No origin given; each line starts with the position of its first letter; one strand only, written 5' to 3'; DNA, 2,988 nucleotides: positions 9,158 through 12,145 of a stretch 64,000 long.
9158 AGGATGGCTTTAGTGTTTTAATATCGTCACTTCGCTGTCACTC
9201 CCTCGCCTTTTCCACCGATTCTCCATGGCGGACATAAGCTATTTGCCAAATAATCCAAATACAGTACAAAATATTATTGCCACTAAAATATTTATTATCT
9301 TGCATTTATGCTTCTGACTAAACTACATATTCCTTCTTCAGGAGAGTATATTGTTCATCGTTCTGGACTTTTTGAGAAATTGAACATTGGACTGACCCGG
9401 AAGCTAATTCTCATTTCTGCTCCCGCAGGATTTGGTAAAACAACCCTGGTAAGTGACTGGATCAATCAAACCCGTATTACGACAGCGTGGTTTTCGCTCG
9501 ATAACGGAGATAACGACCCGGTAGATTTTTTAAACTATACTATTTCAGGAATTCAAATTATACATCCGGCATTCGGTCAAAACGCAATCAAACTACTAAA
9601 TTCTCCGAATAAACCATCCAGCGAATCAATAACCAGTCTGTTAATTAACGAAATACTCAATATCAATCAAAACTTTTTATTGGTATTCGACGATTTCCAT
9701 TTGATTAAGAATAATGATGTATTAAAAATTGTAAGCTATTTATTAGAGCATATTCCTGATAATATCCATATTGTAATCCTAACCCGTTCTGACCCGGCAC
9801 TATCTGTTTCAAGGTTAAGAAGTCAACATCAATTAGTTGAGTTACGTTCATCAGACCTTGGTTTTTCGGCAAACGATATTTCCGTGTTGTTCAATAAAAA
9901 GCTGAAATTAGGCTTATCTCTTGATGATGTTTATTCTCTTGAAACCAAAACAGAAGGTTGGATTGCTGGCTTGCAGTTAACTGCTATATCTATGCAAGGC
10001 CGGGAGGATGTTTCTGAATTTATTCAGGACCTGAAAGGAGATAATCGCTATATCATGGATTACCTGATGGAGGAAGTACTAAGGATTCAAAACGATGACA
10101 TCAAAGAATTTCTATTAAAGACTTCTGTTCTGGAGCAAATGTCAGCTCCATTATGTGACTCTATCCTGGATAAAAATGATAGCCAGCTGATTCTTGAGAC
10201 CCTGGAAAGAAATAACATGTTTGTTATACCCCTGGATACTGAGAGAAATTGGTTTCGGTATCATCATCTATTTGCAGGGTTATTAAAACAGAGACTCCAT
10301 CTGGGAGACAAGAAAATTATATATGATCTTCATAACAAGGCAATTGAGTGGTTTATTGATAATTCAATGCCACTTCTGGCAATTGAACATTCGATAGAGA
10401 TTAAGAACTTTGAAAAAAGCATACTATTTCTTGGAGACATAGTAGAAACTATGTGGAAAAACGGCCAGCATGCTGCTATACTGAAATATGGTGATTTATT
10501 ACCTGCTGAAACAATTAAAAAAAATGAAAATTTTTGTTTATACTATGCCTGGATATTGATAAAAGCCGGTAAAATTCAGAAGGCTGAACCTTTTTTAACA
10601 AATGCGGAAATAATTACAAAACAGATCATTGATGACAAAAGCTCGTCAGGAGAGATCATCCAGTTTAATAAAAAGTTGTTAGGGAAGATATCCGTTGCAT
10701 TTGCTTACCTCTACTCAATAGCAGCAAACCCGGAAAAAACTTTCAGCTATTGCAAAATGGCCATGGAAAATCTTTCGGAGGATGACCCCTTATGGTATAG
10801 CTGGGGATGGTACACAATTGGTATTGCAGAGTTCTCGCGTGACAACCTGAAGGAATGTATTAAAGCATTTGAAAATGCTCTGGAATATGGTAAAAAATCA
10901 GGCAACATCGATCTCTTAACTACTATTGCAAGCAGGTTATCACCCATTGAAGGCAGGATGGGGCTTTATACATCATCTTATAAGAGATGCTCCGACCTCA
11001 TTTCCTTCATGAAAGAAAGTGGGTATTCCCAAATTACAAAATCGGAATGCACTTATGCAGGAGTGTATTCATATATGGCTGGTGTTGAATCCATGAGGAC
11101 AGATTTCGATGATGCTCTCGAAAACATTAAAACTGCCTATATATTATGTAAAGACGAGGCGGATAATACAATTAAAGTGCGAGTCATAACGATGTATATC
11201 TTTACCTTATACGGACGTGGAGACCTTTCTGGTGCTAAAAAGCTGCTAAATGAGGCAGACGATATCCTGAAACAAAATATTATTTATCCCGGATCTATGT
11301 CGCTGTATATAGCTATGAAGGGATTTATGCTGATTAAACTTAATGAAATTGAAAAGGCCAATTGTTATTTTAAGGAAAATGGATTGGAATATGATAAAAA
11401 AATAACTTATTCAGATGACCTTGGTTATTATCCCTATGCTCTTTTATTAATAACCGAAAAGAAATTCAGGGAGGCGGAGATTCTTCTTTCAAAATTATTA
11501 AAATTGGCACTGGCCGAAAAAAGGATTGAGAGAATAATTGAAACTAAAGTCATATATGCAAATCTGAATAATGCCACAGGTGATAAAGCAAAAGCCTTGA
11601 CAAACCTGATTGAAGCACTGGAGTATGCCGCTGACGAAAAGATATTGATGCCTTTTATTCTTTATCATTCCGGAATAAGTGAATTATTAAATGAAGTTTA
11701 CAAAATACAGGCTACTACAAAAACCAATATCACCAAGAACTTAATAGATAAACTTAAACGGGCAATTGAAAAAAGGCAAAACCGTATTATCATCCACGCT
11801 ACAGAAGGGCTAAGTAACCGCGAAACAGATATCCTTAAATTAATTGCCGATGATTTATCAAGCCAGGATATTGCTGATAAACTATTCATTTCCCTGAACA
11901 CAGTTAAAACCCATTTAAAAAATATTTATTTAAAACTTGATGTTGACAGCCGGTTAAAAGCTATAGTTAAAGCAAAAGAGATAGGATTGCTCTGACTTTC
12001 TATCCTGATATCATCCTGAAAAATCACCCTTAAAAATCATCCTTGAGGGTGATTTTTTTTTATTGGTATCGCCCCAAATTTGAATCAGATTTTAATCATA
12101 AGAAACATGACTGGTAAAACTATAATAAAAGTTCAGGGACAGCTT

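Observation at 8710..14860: AT-rich 5.7-kb insertion beside tRNA-Asp, bracketed by 55-bp direct repeats carrying the tRNA 3' end, with no integrase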

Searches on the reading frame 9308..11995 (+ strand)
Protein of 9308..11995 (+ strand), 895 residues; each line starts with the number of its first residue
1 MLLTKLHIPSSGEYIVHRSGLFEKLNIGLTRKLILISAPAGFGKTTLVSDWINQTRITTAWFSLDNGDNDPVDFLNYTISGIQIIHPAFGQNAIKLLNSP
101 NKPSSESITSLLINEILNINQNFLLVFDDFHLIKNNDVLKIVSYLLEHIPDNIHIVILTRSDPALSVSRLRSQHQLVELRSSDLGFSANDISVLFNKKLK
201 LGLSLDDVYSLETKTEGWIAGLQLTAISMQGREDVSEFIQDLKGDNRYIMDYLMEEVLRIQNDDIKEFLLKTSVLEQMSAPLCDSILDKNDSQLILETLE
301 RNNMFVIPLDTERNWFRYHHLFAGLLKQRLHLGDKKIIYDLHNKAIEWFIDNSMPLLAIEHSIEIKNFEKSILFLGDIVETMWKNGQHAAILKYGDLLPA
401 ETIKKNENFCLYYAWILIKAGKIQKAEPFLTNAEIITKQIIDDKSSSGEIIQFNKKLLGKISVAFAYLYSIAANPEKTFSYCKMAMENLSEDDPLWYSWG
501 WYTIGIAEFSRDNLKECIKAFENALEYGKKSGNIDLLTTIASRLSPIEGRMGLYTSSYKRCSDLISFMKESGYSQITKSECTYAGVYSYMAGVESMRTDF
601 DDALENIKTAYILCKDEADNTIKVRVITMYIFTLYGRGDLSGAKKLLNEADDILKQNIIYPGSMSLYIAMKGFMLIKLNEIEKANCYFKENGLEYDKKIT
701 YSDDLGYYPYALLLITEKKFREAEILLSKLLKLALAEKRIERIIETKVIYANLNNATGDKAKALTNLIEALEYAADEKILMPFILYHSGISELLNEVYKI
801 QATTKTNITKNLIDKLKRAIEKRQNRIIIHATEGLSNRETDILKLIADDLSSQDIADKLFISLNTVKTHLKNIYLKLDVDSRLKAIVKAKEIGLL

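Call 9: search_protein_families(library=pfam, proteins=[window:9308-11995:+])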
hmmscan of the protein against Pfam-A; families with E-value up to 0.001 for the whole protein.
window:9308-11995:+ (895 aa): 7 families
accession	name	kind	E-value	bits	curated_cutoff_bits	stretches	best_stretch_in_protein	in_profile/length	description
PF00196.25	GerE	-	5.7e-18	64.7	23.5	1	835-889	3-57/57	Bacterial regulatory proteins, luxR family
PF17874.7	TPR_MalT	-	8.7e-17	61.8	45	1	459-796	1-332/336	MalT-like TPR region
PF13424.12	TPR_12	-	7.8e-06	26.4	30.1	0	501-541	6-46/77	Tetratricopeptide repeat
PF07719.23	TPR_2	-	2.9e-05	24.3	27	0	500-527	3-30/34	Tetratricopeptide repeat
PF08281.18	Sigma70_r4_2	-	2.9e-05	24.1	25.7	1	827-876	3-53/54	Sigma-70, region 4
PF13401.12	AAA_22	-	3.4e-05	24.6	27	1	30-147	4-109/130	AAA domain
PF13428.12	TPR_14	-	7.3e-05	23.5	23.5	0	499-526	2-29/44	Tetratricopeptide repeat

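Call 60: find_encoding_contigs(protein=window:9308-11995:+, flank=10000, max_places=10)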
Protein window:9308-11995:+ (895 aa): 1 contig read that carries it; 1 place shown.
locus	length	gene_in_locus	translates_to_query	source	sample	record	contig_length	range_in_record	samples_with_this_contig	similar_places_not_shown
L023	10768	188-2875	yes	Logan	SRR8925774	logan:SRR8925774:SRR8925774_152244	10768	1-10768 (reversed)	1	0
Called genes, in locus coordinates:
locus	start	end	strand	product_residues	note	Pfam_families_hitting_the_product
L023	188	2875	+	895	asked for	PF25873:WHD_MalT, PF13424:TPR_12 (faint), PF17874:TPR_MalT, PF00196:GerE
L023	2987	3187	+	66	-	-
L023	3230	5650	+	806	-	PF13620:CarboxypepD_reg, PF13715:CarbopepD_reg_2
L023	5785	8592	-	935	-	PF00675:Peptidase_M16, PF05193:Peptidase_M16_C, PF00675:Peptidase_M16, PF05193:Peptidase_M16_C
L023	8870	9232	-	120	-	-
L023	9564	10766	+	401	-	?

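Call 94: search_protein_families(library=ncbifam, proteins=[window:9308-11995:+], max_evalue=0.001)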
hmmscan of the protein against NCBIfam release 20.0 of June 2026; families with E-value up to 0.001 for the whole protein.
window:9308-11995:+ (895 aa): 23 families
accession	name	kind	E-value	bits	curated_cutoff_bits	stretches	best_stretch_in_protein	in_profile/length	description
NF003420.0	PRK04841.1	equivalog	1.6e-116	390.4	537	1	4-892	5-896/903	HTH-type transcriptional regulator MalT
NF047785.1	respo_reg_MadR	equivalog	2.3e-12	46.7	300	1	830-895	144-209/209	MadR family response regulator transcription factor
NF007505.1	PRK10100.1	equivalog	1.2e-11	44.7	250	1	801-890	117-200/204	biofilm master transcriptional regulator CsgD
TIGR03020.2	EpsA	equivalog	3.7e-11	43.1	170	1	815-890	177-246/247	XrtB/PEP-CTERM-associated transcriptional regulator EpsA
NF007935.0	PRK10651.1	equivalog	1.3e-10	40.8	250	1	792-889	115-210/216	two-component system response regulator NarL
NF052366.1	photon_PedR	equivalog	1.5e-09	37.9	120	1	835-887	3-55/74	photosynthetic electron transport-dependent transcriptional regulator PedR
NF011896.0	PRK15369.1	equivalog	3e-09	36.8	242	1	804-892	118-207/211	two component system response regulator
NF007403.0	PRK09935.1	equivalog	5.2e-09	36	271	1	825-893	140-208/210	fimbria biosynthesis transcriptional regulator FimZ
NF007708.0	PRK10403.1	equivalog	6e-09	35.7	343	1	832-887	151-206/215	nitrate/nitrite response regulator protein NarP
NF047403.1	TransRegVisR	equivalog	8e-09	35.2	300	1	829-893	153-217/220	transcriptional regulator VisR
NF052445.1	RespRegMctR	equivalog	1.4e-08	34.4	300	1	831-882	141-192/205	two-component system response regulator MctR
TIGR03541.1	reg_near_HchA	equivalog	7.2e-08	32.2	215.6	1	812-892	149-229/232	PA1136 family autoinducer-binding transcriptional regulator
NF041232.1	BagY_FevT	exception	2.8e-07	29.7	700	1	826-884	289-346/367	LuxR family transcriptional regulator BagY/FevT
NF007561.1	PRK10188.1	equivalog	1e-05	25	350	1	812-894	157-239/240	quorum-sensing transcriptional regulator SdiA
NF008548.0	PRK11475.1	equivalog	1.2e-05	25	176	1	804-882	101-182/207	DNA-binding transcriptional activator BglJ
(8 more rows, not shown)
